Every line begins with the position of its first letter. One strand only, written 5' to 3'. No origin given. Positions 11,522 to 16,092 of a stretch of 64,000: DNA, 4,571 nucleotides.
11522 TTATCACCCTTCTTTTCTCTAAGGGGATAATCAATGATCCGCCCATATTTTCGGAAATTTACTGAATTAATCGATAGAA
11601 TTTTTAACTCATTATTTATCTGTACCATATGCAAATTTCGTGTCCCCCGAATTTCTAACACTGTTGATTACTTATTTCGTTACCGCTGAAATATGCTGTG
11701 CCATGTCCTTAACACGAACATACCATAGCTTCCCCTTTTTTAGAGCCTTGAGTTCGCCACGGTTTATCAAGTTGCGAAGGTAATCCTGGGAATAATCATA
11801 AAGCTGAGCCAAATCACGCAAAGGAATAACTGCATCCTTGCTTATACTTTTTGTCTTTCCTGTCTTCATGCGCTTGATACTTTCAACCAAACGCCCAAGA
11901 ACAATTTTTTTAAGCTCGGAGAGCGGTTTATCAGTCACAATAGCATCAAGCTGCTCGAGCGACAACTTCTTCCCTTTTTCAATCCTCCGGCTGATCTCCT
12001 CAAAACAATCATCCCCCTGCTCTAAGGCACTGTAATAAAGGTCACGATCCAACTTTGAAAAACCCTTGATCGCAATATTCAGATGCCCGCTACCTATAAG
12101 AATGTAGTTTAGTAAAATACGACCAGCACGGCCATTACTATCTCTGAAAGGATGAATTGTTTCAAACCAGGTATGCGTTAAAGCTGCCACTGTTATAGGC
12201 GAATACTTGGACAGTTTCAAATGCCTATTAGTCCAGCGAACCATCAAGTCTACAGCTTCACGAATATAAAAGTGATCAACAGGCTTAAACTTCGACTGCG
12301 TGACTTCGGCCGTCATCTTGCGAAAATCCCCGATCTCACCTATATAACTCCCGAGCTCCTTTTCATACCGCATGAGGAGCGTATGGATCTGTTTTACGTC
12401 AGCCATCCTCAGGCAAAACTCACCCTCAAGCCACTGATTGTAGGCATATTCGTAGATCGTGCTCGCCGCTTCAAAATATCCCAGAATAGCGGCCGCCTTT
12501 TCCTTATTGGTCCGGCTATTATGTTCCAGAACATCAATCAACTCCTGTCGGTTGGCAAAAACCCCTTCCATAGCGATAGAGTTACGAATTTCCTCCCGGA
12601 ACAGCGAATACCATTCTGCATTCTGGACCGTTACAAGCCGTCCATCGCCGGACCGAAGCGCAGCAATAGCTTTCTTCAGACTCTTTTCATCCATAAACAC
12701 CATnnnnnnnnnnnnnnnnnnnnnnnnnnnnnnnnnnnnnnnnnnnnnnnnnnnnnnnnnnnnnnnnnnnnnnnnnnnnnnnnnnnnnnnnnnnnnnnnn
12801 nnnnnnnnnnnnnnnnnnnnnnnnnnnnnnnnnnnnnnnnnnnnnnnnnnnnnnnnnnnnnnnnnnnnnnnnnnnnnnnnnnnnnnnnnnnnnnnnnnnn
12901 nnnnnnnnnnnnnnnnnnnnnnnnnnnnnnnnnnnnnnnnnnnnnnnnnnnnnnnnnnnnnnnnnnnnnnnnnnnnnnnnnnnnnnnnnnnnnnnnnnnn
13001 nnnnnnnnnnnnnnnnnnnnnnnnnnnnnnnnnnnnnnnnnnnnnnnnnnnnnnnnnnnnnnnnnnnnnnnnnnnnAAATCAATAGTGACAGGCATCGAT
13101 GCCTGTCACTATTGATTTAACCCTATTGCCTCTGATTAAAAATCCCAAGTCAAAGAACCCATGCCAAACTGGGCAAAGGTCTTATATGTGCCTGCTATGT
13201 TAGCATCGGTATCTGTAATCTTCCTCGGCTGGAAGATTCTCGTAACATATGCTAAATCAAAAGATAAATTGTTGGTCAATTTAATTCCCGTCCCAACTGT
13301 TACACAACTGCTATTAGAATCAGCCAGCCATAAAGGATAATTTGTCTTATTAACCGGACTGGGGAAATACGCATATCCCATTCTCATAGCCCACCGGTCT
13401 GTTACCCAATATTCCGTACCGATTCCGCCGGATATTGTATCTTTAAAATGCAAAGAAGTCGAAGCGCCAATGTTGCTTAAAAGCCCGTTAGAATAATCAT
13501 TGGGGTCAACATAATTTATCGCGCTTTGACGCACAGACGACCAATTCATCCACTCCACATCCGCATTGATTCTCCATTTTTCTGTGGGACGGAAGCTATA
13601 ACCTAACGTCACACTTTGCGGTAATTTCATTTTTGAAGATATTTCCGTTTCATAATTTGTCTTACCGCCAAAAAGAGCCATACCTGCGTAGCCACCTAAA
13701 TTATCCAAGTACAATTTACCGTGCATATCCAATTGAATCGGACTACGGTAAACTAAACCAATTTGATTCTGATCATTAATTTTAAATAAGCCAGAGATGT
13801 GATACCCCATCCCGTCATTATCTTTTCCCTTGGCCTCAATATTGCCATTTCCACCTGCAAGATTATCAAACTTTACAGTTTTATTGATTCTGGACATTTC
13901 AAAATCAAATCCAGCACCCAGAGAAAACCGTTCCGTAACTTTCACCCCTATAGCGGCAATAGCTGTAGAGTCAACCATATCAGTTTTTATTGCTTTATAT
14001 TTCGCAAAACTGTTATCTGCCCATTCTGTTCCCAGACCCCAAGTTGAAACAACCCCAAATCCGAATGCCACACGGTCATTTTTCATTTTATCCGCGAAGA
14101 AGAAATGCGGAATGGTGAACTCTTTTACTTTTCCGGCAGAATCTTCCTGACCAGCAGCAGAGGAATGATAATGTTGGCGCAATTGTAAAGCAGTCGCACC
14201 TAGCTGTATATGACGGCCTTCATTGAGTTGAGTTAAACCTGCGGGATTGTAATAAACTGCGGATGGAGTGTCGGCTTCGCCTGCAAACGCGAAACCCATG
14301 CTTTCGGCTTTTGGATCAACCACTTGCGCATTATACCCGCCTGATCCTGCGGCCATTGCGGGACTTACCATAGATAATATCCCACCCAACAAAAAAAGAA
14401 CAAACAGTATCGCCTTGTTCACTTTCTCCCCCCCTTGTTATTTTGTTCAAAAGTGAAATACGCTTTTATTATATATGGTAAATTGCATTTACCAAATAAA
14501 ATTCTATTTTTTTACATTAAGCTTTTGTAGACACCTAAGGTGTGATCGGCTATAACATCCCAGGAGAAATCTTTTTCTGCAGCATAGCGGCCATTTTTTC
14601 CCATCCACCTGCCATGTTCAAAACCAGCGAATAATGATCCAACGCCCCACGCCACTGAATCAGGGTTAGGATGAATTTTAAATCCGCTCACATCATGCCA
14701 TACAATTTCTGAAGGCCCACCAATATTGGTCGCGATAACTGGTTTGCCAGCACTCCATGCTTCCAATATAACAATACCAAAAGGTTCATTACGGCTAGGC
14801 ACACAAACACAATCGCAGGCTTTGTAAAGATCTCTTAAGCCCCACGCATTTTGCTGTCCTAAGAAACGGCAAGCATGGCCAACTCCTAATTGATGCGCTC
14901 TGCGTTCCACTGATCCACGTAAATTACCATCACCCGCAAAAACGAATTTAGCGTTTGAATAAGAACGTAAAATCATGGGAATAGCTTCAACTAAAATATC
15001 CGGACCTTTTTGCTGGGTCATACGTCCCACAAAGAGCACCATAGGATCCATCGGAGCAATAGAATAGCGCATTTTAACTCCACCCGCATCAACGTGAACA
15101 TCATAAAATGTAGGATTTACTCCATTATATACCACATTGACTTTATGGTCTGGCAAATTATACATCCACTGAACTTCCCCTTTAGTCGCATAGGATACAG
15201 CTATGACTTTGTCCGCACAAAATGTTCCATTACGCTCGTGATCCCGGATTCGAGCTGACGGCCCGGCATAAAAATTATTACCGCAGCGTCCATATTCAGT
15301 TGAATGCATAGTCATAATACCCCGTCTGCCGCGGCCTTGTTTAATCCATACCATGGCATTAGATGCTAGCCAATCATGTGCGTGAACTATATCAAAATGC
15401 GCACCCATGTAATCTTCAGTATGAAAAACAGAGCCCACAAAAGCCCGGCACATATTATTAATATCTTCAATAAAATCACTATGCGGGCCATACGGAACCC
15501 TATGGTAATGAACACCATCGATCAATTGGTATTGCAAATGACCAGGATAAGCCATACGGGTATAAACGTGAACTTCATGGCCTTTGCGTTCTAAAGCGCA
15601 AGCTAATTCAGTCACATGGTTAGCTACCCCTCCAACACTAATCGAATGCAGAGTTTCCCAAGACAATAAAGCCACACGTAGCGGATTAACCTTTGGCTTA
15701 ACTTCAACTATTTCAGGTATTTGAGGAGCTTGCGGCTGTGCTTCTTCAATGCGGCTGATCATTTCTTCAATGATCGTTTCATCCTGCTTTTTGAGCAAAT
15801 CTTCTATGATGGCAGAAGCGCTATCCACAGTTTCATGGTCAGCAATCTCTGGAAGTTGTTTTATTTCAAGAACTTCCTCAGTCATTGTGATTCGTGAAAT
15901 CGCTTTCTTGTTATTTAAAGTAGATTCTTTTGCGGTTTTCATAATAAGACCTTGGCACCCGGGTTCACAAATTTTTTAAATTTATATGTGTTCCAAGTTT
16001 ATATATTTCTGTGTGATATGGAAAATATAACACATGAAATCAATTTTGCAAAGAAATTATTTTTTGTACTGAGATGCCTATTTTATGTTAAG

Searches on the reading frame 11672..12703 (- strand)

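Call 65: search_protein_families(library=pfam, proteins=[window:11672-12703:-], max_evalue=0.001)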
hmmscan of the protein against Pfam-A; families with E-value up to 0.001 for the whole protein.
window:11672-12703:- (343 aa): 2 families
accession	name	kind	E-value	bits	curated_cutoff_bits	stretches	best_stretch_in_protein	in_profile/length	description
PF02661.23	Fic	-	3.2e-15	57.2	24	1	100-202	4-93/93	Fic/DOC family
PF12728.13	HTH_17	-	1.4e-07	32.1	27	1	297-338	6-47/51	Helix-turn-helix domain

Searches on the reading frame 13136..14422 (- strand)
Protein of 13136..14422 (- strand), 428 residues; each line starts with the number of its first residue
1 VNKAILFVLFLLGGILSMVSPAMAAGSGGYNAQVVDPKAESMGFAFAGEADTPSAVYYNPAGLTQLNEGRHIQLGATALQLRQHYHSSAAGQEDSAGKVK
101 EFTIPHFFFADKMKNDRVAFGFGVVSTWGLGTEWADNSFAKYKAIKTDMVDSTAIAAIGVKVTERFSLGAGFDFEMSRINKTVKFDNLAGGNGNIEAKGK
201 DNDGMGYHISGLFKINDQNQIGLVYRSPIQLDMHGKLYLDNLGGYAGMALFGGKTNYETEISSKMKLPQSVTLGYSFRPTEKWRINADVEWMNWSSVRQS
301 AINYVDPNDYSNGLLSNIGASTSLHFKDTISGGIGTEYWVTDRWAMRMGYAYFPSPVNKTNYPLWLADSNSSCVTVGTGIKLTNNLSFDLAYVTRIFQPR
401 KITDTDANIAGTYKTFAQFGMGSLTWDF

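Call 65: search_protein_families(library=pfam, proteins=[window:13136-14422:-], max_evalue=0.001)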
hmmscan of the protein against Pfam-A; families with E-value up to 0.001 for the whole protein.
window:13136-14422:- (428 aa): 3 families
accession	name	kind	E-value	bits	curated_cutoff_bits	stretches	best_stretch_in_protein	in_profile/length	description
PF03349.22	Toluene_X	-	2.7e-53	181.4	29.7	1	33-409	14-396/421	Outer membrane protein transport protein (OMPP1/FadL/TodX)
PF03895.21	YadA_anchor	-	3.1e-05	24.4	22.7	0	325-353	17-45/60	YadA-like membrane anchor domain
PF11751.14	PorP_SprF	-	0.00041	20.4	22.3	0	133-181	229-261/273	Type IX secretion system membrane protein PorP/SprF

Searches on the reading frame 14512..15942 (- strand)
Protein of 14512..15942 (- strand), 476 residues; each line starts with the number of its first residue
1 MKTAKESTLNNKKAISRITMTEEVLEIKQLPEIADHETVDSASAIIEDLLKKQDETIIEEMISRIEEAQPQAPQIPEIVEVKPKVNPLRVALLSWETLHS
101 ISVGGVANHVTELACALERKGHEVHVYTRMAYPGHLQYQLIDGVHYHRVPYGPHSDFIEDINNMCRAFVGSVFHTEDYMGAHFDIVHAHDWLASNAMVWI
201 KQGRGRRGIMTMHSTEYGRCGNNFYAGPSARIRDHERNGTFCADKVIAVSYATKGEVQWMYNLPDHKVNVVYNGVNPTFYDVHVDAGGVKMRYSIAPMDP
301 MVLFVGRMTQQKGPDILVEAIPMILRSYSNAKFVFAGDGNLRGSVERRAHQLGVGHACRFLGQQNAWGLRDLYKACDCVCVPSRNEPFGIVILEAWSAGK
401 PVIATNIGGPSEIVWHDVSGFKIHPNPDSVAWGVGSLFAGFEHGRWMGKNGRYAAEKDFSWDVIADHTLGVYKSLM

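Call 65: search_protein_families(library=pfam, proteins=[window:14512-15942:-], max_evalue=0.001)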
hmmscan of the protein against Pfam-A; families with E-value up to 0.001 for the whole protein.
window:14512-15942:- (476 aa): 6 families
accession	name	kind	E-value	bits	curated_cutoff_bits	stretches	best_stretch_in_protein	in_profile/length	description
PF00534.26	Glycos_transf_1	-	1.4e-39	135.8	26.4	1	295-452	11-170/172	Glycosyl transferases group 1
PF13692.12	Glyco_trans_1_4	-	2.6e-33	115.7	27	1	300-437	2-139/142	Glycosyl transferases group 1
PF13439.12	Glyco_transf_4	-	8.9e-28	97.9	28.5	1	103-278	1-169/170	Glycosyltransferase Family 4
PF13579.12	Glyco_trans_4_4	-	3e-20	73.6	29.7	1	104-274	1-158/158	Glycosyl transferase 4-like domain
PF08323.17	Glyco_transf_5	-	4.4e-16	59.8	22.7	1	89-258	1-225/239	Starch synthase catalytic domain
PF20706.3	GT4-conflict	-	4.7e-08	32.9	26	1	102-414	10-320/385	Family 4 Glycosyltransferase in conflict systems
